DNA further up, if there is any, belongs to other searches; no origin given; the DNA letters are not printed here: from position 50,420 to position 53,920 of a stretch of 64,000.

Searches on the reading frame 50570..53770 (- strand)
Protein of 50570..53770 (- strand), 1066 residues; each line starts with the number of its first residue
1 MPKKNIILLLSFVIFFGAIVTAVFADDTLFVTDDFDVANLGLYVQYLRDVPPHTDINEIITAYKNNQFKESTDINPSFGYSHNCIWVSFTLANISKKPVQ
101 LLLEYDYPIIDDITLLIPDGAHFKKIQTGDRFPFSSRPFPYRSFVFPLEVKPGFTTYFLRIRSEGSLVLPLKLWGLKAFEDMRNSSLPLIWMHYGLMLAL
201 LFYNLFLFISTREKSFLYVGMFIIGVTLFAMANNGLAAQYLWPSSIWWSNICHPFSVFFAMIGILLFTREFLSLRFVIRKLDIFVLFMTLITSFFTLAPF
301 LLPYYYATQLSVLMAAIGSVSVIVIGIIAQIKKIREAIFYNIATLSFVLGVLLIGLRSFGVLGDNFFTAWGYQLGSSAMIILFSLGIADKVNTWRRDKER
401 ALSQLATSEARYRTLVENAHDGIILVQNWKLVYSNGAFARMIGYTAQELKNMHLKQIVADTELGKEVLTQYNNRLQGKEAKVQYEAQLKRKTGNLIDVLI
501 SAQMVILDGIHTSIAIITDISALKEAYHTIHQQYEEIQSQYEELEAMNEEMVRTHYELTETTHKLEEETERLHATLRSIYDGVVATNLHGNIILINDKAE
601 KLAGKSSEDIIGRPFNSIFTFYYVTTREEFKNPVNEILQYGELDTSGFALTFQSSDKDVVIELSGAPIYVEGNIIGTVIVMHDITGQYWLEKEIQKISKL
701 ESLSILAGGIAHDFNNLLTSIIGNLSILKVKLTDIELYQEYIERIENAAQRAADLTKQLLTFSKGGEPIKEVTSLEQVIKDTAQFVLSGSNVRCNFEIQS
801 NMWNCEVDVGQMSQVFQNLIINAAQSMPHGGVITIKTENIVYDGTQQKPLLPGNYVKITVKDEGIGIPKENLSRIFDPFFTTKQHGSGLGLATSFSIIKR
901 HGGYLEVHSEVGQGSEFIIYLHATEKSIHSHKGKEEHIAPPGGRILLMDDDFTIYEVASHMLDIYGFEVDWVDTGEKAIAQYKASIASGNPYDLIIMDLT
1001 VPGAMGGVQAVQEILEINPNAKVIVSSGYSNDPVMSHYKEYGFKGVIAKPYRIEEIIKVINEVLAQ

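Call 84: search_protein_families(library=pfam, proteins=[window:50570-53770:-], max_evalue=0.00001)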
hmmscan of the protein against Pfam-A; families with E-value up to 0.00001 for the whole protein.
window:50570-53770:- (1066 aa): 10 families
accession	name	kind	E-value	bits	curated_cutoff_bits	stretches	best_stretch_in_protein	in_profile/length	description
PF07695.17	7TMR-DISM_7TM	-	3.6e-41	141.8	29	1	191-390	6-205/205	7TM diverse intracellular signalling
PF07696.17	7TMR-DISMED2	-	6.1e-35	120.6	22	1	43-174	3-135/136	7TMR-DISM extracellular 2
PF02518.31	HATPase_c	-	2.1e-23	83.3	26.4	1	810-923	4-109/111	Histidine kinase-, DNA gyrase B-, and HSP90-like ATPase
PF13426.13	PAS_9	-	4.6e-22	78.7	27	2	581-685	2-102/103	PAS domain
PF00989.32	PAS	-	3.9e-19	69.2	22.6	2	411-508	2-99/113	PAS fold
PF00072.30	Response_reg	-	4e-18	66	30.2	1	945-1060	1-110/111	Response regulator receiver domain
PF08448.16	PAS_4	-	2.3e-12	47.6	23.1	1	577-686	2-107/110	PAS fold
PF13188.13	PAS_8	-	2.8e-12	46.5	21.8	0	410-450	1-42/65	PAS domain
PF00512.31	HisKA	-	3.6e-11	43.4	26.9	1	705-766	4-64/66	His Kinase A (phospho-acceptor) domain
PF08447.18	PAS_3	-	4.3e-07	30.6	25.6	0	432-505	2-75/89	PAS fold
